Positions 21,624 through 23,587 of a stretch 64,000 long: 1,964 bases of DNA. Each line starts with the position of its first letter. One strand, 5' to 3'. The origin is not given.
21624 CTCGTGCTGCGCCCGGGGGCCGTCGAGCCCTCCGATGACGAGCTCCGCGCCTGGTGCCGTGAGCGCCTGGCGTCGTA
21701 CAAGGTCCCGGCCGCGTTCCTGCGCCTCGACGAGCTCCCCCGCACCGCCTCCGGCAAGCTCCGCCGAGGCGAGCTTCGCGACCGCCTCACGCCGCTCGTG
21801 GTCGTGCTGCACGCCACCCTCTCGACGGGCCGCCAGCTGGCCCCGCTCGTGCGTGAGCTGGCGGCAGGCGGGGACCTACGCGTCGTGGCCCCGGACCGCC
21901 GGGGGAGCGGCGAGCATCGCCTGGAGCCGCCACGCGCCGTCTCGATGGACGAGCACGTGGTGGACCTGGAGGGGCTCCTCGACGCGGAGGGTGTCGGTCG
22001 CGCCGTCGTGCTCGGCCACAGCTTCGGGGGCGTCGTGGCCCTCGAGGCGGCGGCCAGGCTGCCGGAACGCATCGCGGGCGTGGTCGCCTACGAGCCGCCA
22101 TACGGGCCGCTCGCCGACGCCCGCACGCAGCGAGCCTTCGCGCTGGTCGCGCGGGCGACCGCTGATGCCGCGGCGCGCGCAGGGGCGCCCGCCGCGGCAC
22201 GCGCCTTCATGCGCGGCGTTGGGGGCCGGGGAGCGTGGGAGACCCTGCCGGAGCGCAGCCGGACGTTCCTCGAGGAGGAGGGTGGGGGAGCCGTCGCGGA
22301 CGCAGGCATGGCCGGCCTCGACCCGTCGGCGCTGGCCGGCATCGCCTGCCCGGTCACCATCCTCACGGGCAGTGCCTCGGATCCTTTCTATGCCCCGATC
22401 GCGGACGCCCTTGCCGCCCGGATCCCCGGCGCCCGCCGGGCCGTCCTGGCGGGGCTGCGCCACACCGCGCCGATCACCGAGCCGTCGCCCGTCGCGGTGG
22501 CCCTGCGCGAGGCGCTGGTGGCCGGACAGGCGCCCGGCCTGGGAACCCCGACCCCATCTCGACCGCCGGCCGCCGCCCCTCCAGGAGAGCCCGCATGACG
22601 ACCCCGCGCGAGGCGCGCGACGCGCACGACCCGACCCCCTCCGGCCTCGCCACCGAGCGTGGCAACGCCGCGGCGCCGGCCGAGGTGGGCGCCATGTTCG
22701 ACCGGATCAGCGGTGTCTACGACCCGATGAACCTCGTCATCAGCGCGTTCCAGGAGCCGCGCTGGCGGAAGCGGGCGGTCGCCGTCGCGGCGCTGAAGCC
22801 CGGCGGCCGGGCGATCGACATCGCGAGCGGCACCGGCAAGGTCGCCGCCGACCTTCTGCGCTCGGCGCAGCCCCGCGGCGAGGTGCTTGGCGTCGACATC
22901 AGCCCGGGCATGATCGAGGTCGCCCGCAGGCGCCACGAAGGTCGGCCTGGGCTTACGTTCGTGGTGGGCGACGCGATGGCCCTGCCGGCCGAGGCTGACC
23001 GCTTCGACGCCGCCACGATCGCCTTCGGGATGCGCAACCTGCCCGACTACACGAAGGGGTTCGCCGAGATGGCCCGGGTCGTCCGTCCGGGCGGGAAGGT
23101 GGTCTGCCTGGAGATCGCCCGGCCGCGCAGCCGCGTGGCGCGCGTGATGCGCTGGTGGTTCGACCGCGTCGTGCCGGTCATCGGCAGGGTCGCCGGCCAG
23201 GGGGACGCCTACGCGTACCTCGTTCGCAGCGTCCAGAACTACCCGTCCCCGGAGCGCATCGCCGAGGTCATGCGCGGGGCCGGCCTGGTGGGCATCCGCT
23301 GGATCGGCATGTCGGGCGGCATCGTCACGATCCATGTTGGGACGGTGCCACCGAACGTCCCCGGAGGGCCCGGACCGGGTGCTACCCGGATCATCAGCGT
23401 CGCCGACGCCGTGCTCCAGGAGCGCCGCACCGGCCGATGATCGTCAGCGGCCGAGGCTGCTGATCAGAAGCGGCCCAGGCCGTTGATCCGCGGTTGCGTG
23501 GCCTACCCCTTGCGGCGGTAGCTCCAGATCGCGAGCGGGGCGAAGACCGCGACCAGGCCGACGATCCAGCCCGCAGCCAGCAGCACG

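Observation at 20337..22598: MenE (OSB-CoA ligase) carries a C-terminal alpha/beta-hydrolase domain although a MenH-like hydrolase is already present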

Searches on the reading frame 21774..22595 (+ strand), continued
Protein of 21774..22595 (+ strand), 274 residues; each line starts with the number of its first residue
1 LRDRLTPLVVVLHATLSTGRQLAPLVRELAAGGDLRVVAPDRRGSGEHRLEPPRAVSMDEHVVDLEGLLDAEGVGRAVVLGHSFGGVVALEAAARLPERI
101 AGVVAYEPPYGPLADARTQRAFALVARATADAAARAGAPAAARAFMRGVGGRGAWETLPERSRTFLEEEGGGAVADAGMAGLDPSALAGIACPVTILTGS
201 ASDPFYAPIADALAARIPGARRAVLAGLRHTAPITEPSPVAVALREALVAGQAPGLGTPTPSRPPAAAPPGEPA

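Call 68: search_solved_structures(query=A3, max_evalue=1e-8, show_alignments=4)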
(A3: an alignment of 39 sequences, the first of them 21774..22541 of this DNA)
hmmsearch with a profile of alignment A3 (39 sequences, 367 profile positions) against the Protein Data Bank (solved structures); distinct sequences matched with E-value up to 1e-8: 71 (the best 60 are shown).
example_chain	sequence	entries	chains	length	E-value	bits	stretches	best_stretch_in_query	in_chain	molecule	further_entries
3r0v_A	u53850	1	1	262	1.2e-21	80.5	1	88-214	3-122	Alpha/beta hydrolase fold protein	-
3bwx_A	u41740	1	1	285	1.7e-17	66.8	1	88-207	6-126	Alpha/beta hydrolase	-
5egn_A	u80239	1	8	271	7.8e-17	64.6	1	94-204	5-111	Esterase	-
4rnc_A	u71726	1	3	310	1e-13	54.4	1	88-195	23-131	Esterase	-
4f0j_A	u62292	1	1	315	4e-13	52.4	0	108-209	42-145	Probable hydrolytic enzyme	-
2zjf_A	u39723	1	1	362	5.9e-13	51.9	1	108-213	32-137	Probable epoxide hydrolase ephB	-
2e3j_A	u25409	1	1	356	6.2e-13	51.8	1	108-213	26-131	EPOXIDE HYDROLASE EPHB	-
2xua_A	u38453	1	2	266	8.1e-13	51.4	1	93-206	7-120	3-OXOADIPATE ENOL-LACTONASE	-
3om8_A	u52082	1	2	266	9e-13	51.3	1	91-350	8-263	Probable hydrolase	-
7yii_A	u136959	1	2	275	1.5e-12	50.5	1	92-194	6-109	Non-heme haloperoxidase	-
8ynv_A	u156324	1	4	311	1.7e-12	50.4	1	88-207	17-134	poly(3-hydroxybutyrate) depolymerase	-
1a88_A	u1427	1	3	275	1.8e-12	50.3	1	91-207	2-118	CHLOROPEROXIDASE L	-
4uhc_A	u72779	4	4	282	2e-12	50.1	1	89-361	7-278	ESTERASE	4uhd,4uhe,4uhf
5cw2_C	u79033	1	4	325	5.8e-12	48.6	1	94-212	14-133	Putative epoxide hydrolase EPHA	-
1zoi_A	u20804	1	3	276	6.5e-12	48.4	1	92-205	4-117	esterase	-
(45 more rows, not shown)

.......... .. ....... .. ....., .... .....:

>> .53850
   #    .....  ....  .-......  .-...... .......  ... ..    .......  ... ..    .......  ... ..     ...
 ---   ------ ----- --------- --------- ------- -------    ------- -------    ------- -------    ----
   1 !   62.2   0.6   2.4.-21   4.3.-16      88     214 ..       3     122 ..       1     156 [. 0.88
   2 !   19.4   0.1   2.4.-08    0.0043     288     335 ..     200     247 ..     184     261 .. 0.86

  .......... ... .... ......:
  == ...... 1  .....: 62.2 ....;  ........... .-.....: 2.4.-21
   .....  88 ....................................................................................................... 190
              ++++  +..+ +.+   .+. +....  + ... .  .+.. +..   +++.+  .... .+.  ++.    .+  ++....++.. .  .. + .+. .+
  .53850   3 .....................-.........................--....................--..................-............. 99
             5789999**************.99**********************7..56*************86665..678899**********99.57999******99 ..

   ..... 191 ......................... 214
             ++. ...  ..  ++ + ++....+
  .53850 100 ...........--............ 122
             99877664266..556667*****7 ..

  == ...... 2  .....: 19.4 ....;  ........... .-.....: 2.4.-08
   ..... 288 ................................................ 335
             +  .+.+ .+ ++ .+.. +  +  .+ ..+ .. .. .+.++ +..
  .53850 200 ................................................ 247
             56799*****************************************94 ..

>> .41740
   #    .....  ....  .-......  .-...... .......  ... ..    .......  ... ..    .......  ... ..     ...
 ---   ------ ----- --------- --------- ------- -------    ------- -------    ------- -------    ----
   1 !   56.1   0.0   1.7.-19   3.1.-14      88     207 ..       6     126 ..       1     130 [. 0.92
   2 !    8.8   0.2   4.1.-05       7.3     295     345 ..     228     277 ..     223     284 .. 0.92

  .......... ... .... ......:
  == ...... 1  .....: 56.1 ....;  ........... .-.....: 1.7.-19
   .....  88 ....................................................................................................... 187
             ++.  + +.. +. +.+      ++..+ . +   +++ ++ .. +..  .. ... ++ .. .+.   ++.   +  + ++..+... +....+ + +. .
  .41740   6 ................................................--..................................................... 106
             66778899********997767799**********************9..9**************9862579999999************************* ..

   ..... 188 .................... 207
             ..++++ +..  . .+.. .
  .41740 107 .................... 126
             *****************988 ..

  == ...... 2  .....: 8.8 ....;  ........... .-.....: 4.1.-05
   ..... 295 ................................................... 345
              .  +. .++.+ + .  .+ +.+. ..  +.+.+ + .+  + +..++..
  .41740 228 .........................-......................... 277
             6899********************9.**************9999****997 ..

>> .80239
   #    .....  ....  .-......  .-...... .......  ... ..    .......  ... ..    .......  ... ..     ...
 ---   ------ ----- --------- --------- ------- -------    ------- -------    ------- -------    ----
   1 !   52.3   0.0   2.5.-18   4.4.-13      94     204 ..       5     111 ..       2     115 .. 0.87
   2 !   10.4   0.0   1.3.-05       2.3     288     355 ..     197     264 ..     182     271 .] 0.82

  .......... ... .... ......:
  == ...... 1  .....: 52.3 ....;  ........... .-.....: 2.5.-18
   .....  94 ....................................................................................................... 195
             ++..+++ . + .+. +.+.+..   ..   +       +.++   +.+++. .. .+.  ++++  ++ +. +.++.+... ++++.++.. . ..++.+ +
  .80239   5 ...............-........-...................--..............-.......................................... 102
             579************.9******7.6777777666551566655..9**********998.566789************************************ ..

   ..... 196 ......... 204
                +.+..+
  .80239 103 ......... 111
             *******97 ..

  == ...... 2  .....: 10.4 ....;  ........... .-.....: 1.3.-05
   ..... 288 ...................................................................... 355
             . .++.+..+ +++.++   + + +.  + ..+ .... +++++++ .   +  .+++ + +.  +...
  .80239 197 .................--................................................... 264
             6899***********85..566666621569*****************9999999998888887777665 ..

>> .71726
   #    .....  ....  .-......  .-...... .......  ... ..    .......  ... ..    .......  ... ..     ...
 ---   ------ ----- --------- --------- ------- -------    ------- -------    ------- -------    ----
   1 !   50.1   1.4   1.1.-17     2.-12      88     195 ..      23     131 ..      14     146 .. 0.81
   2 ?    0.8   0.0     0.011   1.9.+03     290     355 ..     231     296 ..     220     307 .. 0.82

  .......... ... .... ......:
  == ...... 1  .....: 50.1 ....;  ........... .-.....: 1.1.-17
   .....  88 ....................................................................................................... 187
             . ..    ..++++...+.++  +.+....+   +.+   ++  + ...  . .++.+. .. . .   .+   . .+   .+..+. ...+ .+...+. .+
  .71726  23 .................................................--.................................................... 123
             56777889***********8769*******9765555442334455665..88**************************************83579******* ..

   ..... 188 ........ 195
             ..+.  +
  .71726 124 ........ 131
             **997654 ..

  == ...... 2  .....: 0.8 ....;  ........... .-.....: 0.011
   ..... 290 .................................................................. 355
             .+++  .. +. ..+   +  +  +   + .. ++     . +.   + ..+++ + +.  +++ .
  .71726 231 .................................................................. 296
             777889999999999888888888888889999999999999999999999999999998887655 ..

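Call 91: find_related_loci(query=A3, collection=metagenome_contigs, flank=6000)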
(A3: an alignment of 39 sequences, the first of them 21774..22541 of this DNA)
Query A3 (256 aa) in metagenome_contigs; peptide patterns used: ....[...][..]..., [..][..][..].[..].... (x = any residue, [..] = any of these).
600 stretches matched a pattern (row limit reached: there are more); 213 encode a relative of the query (tblastn E <= 1e-3); the best 80 are kept; 80 distinct loci.
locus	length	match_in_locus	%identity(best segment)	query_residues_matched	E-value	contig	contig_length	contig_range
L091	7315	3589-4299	80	1-237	3e-107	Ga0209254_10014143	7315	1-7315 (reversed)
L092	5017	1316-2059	71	1-248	2e-102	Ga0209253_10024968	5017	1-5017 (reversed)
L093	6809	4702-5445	70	1-248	5e-101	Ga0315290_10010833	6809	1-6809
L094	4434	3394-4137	70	1-248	1e-101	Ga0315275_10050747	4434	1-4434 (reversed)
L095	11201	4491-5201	74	1-237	1e-98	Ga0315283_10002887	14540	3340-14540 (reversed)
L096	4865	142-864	59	9-250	2e-76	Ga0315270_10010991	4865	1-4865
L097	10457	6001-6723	57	9-249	4e-76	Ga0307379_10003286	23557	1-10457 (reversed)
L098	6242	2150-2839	61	9-240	2e-74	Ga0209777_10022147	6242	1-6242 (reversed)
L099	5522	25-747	57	9-253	3e-73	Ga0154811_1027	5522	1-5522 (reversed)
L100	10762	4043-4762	59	9-248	4e-73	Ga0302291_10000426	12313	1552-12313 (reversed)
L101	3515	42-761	57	9-248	7e-73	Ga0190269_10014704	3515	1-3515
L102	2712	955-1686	58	9-254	1e-71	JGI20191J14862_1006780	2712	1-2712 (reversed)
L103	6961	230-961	57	9-254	1e-69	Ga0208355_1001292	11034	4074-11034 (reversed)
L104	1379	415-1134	59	9-248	2e-73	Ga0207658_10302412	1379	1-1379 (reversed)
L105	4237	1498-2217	54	9-248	3e-69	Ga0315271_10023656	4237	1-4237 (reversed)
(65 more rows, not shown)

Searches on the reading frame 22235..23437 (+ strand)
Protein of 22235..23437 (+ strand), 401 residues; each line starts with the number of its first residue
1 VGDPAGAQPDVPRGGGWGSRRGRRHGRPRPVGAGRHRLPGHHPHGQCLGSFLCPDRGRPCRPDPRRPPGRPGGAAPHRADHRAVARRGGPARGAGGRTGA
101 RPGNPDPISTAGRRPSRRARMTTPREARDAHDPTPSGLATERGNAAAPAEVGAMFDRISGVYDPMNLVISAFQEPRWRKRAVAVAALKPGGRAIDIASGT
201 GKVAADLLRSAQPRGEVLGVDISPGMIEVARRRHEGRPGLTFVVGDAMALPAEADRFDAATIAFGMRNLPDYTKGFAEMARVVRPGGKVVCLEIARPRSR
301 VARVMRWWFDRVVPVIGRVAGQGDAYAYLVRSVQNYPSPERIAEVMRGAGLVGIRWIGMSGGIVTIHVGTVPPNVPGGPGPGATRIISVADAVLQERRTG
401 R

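Call 5: search_protein_families(library=pfam, proteins=[window:22235-23437:+], max_evalue=0.01)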
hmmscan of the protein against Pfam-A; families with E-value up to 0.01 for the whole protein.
window:22235-23437:+ (401 aa): 7 families
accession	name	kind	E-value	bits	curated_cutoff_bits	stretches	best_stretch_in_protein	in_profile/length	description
PF01209.24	Ubie_methyltran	-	3.5e-56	190.6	20.1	1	149-370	7-232/233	ubiE/COQ5 methyltransferase family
PF13649.12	Methyltransf_25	-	4.9e-21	75.7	27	1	194-287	2-97/97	Methyltransferase domain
PF08241.18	Methyltransf_11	-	1.4e-19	70.9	21.2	1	195-291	2-95/95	Methyltransferase domain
PF13847.12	Methyltransf_31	-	1.3e-13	51.3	27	1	188-295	2-113/145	Methyltransferase domain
PF08242.18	Methyltransf_12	-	1.4e-12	48.6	30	1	194-288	1-97/98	Methyltransferase domain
PF13489.12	Methyltransf_23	-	2.2e-12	47.5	27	1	183-351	16-159/164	Methyltransferase domain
PF01135.25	PCMT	-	2.3e-05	24.7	20.3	1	183-271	67-157/210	Protein-L-isoaspartate(D-aspartate) O-methyltransferase (PCMT)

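Call 7: search_protein_families(library=ncbifam, proteins=[window:22235-23437:+], max_evalue=0.001)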
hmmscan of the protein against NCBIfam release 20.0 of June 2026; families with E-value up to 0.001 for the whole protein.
window:22235-23437:+ (401 aa): 33 families (the best 25 are shown)
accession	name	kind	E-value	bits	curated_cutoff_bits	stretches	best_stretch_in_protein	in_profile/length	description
TIGR01934.1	MenG_MenH_UbiE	subfamily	4.1e-59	199.6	158.35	1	151-370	1-222/223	ubiquinone/menaquinone biosynthesis methyltransferase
NF001244.0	PRK00216.1-5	equivalog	7.8e-58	195.6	216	1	148-369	7-233/236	bifunctional demethylmenaquinone methyltransferase/2-methoxy-6-polyprenyl-1,4-benzoquinol methylase UbiE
NF001241.0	PRK00216.1-2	equivalog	1.2e-51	175.6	327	1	147-370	9-228/231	demethylmenaquinone methyltransferase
NF001243.0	PRK00216.1-4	equivalog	7.7e-49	166.2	235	1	150-370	8-232/237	demethylmenaquinone methyltransferase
TIGR02752.1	MenG_heptapren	equivalog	6.2e-47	160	419.85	1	151-370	7-230/231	demethylmenaquinone methyltransferase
NF052510.1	methyltran_MpqE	exception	8.7e-47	159.5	335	1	150-370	7-233/234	methyl-plastoquinone biosynthesis methyltransferase MpqE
NF001242.0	PRK00216.1-3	equivalog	1.5e-44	152.3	351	1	151-369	30-255/258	bifunctional demethylmenaquinone methyltransferase/2-methoxy-6-polyprenyl-1,4-benzoquinol methylase UbiE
NF001240.0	PRK00216.1-1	equivalog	3.1e-41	141.1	378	1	149-370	23-249/251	bifunctional demethylmenaquinone methyltransferase/2-methoxy-6-polyprenyl-1,4-benzoquinol methylase UbiE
NF043040.1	corrin_prot_MT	hypoth_equivalog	4.4e-15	55.7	180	1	179-312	31-168/216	corrinoid protein-associated methyltransferase CpaM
NF045825.1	FAmtase_mtf2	equivalog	8e-15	54.7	400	1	188-294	57-161/248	fatty-acid O-methyltransferase Mtf2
NF045823.1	PthPhpthDimycoMt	equivalog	2.6e-13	49.7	300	1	189-294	66-169/256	phthiotriol/phenolphthiotriol dimycocerosates methyltransferase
NF008823.0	PRK11873.1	subfamily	1e-12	48.1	263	1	183-293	71-183/272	arsenite methyltransferase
NF047649.1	MTase_UXPK_star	exception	2.9e-12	46.2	460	1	183-308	71-202/283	methyltransferase/UXPK-star double selenoprotein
NF045667.1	MTase_DVU1556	equivalog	3.2e-12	46.3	155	1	179-295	12-123/213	DVU_1556 family methyltransferase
NF038261.1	rhodoquin_RquA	equivalog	9.8e-12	45.1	175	1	180-311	40-171/218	rhodoquinone biosynthesis methyltransferase RquA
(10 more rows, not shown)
